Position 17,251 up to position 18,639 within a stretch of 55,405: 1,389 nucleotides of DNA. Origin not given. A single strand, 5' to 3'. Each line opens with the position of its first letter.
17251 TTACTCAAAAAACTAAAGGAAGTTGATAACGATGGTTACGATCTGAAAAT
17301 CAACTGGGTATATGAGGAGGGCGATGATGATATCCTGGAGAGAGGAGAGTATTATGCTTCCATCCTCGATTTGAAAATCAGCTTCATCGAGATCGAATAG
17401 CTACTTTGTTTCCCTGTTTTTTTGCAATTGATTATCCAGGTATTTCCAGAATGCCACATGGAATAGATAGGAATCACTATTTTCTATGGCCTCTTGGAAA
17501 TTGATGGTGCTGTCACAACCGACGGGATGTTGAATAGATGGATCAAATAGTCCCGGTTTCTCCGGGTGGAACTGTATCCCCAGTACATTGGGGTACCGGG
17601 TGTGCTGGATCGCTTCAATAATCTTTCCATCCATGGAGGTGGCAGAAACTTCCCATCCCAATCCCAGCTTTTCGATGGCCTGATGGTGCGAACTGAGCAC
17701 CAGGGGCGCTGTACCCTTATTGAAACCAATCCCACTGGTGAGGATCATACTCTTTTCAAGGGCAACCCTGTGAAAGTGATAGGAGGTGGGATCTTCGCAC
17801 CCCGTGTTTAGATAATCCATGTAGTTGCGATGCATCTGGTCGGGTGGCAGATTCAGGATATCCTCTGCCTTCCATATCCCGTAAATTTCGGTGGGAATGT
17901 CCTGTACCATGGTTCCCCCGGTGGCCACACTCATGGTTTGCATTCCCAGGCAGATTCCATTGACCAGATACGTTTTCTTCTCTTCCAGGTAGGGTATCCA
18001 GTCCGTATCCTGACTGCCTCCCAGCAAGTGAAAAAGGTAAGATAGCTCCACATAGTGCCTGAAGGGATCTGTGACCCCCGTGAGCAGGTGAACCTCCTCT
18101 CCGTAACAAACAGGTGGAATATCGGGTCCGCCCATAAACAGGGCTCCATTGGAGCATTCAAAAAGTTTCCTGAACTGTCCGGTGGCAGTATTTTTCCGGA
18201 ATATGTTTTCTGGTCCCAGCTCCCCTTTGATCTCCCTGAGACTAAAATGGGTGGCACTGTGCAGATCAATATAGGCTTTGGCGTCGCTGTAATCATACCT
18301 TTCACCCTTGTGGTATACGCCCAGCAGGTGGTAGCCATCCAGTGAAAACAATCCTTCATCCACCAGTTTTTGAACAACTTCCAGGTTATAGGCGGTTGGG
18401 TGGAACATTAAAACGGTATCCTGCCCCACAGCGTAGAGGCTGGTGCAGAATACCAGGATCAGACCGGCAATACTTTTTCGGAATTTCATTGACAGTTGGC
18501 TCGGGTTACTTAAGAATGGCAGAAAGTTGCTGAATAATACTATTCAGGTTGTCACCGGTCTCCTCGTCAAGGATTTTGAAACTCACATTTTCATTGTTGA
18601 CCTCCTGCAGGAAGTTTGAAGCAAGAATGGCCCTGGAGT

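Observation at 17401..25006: Candidate novel module: sensor-PP2C, sensorless PP2C, OLD-like coiled-coil ATPase and exported C26 hydrolase in one tight operon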

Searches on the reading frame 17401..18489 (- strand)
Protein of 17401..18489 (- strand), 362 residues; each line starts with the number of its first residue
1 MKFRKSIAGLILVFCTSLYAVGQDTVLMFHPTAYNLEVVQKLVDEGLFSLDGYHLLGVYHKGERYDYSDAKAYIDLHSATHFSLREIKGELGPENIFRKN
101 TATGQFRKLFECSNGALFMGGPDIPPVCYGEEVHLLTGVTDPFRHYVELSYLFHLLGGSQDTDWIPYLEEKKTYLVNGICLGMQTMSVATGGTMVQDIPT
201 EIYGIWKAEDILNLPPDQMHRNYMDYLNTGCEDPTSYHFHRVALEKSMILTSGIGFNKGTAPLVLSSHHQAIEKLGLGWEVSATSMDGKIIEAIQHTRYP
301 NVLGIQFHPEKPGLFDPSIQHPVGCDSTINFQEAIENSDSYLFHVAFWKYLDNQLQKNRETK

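Call 3: search_protein_families(library=pfam, proteins=[window:17401-18489:-], max_evalue=0.01)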
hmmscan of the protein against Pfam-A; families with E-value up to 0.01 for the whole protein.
window:17401-18489:- (362 aa): 2 families
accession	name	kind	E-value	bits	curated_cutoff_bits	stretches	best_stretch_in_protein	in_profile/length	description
PF07722.19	Peptidase_C26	-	1.3e-26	94.1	20.5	1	103-310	49-219/219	Peptidase C26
PF00117.34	GATase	-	4.2e-14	53.1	22.8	1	178-311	77-173/190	Glutamine amidotransferase class-I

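Call 4: search_protein_families(library=padloc, proteins=[window:17401-18489:-], max_evalue=0.01)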
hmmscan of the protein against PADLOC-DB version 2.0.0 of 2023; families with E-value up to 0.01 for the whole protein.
window:17401-18489:- (362 aa): 0 families

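Call 5: search_protein_families(library=ncbifam, proteins=[window:17401-18489:-], max_evalue=0.01)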
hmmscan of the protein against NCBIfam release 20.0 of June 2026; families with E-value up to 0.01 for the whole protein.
window:17401-18489:- (362 aa): 20 families
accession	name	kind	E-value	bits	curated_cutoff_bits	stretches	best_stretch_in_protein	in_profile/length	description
TIGR00888.1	guaA_Nterm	equivalog_domain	3.6e-08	33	172.15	1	241-310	103-166/188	glutamine-hydrolyzing GMP synthase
NF001975.0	PRK00758.1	equivalog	1.6e-07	31.1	198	1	264-310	120-164/185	GMP synthase subunit A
NF011201.0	PRK14607.1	equivalog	3.3e-06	26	670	1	278-310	141-171/534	bifunctional anthranilate synthase component II/anthranilate phosphoribosyltransferase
NF008471.0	PRK11366.1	equivalog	6.6e-06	25.7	266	1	177-310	111-224/254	gamma-glutamyl-gamma-aminobutyrate hydrolase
NF000848.1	PRK00074.1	equivalog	1.4e-05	23.9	400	0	261-310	123-169/512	glutamine-hydrolyzing GMP synthase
TIGR00566.1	trpG_papA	subfamily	2.6e-05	24.1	121.05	0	177-196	78-97/192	glutamine amidotransferase of anthranilate synthase or aminodeoxychorismate synthase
NF005849.0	PRK07765.1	equivalog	3e-05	23.4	308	0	175-194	78-97/219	aminodeoxychorismate/anthranilate synthase component II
NF010081.0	PRK13566.1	equivalog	0.00029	19.2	645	0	268-310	659-699/729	anthranilate synthase component I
NF003792.0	PRK05380.1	equivalog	0.00046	19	308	0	271-310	470-507/534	CTP synthase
TIGR01823.1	PabB-fungal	equivalog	0.00059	18.2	442.55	1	176-310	89-185/742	aminodeoxychorismate synthase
TIGR01855.1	IMP_synth_hisH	equivalog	0.00094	19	105.4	0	298-312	170-184/198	imidazole glycerol phosphate synthase subunit HisH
NF005799.0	PRK07649.1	equivalog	0.0015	18.1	327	0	262-310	121-170/195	aminodeoxychorismate/anthranilate synthase component II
NF005946.0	PRK08007.1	equivalog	0.0018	17.9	332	0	247-310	105-170/187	aminodeoxychorismate synthase component 2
TIGR01368.1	CPSaseIIsmall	equivalog_domain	0.0028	16.7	307.35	0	278-313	309-344/361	glutamine-hydrolyzing carbamoyl-phosphate synthase small subunit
NF006562.0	PRK09065.1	equivalog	0.0031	17.1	205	0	162-194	80-111/242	glutamine amidotransferase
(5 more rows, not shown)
